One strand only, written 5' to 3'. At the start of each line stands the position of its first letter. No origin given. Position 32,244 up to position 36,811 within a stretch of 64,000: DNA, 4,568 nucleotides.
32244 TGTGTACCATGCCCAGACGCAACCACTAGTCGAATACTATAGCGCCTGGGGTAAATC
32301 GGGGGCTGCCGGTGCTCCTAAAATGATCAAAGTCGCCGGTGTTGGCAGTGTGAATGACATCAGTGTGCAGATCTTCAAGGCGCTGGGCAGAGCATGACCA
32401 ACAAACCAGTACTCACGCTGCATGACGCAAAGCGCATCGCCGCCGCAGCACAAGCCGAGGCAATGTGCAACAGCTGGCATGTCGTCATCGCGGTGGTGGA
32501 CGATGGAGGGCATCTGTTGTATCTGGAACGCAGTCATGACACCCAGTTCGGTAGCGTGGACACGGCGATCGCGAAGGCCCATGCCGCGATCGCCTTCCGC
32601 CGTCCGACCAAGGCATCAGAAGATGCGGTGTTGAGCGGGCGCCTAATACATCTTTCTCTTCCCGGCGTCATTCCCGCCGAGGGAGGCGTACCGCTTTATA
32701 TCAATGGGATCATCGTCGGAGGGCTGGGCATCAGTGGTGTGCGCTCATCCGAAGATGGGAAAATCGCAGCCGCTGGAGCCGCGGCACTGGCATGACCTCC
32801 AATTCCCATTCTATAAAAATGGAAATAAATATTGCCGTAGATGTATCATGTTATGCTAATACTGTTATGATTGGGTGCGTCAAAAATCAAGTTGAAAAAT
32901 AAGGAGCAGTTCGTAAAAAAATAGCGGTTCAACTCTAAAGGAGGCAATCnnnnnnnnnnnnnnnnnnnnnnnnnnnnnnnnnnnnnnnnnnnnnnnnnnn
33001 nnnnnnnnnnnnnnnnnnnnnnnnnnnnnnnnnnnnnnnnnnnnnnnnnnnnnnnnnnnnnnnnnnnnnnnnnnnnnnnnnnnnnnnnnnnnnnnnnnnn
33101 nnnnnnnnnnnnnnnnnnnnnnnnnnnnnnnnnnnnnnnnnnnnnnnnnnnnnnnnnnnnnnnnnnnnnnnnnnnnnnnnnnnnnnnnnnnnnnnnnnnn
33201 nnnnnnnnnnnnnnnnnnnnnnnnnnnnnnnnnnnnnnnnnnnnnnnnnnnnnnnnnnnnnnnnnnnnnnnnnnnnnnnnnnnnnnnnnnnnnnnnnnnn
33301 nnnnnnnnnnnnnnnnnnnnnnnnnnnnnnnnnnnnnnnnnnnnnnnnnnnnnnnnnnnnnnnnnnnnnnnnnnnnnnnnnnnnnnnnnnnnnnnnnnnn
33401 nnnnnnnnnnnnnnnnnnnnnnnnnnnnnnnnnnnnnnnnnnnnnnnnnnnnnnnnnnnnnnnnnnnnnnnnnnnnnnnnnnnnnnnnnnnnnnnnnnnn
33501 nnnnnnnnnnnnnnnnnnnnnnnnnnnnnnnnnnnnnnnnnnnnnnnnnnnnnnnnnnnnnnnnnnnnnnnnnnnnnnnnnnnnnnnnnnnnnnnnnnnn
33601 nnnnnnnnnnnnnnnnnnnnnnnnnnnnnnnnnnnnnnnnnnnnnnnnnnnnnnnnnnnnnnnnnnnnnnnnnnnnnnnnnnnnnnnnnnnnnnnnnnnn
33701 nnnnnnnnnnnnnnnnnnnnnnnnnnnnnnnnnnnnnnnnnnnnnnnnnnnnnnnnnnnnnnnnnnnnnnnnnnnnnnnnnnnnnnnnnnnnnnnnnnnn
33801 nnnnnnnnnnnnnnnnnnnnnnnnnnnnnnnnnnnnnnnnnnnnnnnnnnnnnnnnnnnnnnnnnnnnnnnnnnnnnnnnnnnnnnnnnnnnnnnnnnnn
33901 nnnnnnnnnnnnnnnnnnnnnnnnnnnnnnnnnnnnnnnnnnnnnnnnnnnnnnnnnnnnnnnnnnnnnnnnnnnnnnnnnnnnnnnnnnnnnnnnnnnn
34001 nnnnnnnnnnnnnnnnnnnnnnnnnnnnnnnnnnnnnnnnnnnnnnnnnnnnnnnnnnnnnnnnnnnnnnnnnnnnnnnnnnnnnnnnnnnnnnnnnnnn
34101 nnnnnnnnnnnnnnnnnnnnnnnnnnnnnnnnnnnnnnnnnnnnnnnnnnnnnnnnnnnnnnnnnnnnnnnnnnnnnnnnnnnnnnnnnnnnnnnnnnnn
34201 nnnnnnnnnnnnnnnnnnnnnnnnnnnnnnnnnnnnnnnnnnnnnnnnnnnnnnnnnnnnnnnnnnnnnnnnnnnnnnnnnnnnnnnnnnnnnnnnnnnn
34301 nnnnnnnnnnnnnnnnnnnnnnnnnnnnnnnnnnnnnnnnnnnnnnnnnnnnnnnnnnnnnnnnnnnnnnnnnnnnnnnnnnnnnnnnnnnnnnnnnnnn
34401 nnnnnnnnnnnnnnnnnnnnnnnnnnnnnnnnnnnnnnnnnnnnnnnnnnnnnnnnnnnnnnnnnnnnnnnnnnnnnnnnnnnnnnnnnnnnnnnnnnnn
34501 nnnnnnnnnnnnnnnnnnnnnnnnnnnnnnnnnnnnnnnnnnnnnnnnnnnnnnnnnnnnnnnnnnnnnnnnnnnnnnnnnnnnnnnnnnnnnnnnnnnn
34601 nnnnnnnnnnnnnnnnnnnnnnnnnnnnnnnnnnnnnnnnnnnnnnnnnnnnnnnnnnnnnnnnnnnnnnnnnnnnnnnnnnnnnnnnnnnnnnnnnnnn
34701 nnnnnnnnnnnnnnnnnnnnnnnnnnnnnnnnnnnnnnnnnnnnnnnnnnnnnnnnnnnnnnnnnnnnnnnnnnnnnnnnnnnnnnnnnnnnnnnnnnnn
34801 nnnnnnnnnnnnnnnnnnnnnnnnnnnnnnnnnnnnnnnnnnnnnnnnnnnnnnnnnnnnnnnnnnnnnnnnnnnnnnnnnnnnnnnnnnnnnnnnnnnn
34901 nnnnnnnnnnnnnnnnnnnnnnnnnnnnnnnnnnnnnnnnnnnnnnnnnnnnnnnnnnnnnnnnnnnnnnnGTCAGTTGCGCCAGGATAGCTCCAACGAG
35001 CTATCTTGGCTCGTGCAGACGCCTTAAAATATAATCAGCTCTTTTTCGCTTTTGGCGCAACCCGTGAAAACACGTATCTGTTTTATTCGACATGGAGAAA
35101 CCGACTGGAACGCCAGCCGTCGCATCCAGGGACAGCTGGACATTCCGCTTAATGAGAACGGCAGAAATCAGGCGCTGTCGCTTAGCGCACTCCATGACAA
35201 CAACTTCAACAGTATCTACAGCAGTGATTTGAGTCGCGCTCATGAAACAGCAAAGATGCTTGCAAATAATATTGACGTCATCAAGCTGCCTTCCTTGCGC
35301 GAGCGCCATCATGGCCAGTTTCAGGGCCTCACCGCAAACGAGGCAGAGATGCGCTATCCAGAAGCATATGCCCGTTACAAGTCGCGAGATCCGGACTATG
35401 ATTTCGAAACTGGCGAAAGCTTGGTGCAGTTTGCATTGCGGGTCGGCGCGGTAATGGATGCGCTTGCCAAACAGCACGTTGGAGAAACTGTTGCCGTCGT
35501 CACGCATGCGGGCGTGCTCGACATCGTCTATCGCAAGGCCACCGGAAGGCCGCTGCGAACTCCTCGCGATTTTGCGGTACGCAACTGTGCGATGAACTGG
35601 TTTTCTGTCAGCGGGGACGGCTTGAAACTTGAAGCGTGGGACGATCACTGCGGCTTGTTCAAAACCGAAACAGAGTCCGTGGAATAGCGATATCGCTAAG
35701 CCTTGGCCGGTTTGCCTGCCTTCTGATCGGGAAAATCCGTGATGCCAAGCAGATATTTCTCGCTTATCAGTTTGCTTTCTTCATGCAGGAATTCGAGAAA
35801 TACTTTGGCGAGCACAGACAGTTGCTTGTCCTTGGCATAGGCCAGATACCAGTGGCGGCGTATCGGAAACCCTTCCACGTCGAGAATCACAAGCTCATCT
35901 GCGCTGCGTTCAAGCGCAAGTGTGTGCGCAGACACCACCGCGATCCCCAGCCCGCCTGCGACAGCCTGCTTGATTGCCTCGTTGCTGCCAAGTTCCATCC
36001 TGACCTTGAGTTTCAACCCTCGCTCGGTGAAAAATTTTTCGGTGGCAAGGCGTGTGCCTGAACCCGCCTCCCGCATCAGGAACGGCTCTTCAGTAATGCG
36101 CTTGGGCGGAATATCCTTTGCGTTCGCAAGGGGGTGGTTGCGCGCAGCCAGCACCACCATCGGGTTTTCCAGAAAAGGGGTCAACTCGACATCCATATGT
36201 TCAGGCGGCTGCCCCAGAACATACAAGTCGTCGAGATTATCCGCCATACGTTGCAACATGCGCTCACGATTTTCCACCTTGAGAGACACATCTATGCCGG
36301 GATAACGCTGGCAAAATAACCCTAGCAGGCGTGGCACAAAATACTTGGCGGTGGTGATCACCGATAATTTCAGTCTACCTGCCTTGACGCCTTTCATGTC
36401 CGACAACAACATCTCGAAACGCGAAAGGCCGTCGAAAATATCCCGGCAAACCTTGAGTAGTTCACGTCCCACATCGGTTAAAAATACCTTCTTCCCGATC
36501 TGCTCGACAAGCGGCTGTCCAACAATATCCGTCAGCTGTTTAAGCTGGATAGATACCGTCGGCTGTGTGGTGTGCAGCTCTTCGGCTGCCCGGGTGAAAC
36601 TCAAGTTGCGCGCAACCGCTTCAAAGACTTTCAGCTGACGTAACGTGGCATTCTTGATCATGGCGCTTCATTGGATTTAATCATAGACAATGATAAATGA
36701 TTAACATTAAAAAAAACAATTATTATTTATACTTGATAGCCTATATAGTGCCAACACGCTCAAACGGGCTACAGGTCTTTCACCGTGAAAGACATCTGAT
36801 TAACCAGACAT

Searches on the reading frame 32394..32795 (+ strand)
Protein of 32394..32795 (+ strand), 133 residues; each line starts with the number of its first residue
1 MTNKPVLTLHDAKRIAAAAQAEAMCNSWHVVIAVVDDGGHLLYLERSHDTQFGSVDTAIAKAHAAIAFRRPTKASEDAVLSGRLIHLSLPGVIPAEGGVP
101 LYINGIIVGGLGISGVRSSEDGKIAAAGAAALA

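Call 24: search_protein_families(library=ncbifam, proteins=[window:32394-32795:+], max_evalue=0.00001)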
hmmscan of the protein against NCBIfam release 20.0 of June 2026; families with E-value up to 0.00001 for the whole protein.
window:32394-32795:+ (133 aa): 1 family
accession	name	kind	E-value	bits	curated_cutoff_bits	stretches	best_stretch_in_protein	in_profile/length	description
NF007275.0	PRK09732.1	equivalog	2e-25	89.1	246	1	1-133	1-133/134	hypothetical protein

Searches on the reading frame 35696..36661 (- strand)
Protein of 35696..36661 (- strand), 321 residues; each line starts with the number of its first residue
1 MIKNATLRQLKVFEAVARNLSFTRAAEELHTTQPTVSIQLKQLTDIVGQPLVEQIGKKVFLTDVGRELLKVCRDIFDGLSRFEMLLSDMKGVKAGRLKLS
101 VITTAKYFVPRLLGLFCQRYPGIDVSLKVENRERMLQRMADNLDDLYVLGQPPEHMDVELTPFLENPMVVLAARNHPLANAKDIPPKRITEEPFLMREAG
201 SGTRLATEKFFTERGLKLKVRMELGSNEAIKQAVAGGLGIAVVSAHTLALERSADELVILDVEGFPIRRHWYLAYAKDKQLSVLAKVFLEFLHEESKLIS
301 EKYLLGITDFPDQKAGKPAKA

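Call 19: search_protein_families(library=pfam, proteins=[window:35696-36661:-], max_evalue=0.001)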
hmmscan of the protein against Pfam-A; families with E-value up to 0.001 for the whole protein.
window:35696-36661:- (321 aa): 2 families
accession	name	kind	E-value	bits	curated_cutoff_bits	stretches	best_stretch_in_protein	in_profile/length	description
PF03466.25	LysR_substrate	-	1.9e-55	187.9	28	1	92-295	3-207/209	LysR substrate binding domain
PF00126.33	HTH_1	-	7.6e-20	71.1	26.6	1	7-66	1-60/60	Bacterial regulatory helix-turn-helix protein, lysR family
